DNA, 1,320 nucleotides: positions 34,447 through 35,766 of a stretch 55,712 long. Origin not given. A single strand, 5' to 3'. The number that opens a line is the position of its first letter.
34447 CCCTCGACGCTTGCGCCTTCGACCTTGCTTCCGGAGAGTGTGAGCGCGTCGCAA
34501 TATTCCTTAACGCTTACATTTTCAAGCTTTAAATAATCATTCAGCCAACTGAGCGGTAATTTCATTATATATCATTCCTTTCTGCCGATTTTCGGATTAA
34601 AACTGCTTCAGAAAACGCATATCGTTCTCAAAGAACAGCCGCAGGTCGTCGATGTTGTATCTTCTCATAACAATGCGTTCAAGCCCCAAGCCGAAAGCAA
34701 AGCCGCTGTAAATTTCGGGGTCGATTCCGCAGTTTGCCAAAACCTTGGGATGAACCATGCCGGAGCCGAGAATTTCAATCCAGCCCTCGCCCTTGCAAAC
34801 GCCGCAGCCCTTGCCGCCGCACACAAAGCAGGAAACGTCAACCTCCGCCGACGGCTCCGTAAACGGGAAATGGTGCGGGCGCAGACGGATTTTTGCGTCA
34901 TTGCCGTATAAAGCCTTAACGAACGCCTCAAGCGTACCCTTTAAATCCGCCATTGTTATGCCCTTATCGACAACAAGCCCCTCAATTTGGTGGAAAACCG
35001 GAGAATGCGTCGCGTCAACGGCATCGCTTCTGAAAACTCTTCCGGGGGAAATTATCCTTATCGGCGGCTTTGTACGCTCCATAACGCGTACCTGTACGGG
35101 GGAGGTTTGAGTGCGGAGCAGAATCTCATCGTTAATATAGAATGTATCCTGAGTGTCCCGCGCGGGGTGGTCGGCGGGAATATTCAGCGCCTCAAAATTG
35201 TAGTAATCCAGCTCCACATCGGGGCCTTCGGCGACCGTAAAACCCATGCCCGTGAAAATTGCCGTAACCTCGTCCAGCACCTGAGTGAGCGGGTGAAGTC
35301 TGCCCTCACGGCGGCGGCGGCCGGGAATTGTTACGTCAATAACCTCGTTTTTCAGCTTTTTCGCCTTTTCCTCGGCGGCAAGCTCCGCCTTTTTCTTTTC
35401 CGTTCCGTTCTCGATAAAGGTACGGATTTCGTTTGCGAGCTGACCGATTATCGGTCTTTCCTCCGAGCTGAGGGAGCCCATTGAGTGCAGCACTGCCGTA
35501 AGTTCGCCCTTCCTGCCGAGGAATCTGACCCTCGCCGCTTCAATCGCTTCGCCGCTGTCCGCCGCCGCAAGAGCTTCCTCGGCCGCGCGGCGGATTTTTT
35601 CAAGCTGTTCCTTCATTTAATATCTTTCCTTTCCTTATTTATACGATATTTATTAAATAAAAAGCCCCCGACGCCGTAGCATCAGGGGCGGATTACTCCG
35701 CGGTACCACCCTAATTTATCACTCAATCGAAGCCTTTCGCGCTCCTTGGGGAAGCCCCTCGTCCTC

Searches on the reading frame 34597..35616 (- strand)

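Call 15: search_protein_families(library=pfam, proteins=[window:34597-35616:-], max_evalue=0.001)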
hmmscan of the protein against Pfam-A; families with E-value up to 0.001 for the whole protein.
window:34597-35616:- (339 aa): 2 families
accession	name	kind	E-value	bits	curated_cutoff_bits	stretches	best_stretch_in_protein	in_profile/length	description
PF01409.25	tRNA-synt_2d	-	2.3e-106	355.2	19.8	1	93-339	2-246/246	tRNA synthetases class II core domain (F)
PF02912.23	Phe_tRNA-synt_N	-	4e-22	78.4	22.3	1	21-88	2-69/69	Aminoacyl tRNA synthetase class II, N-terminal domain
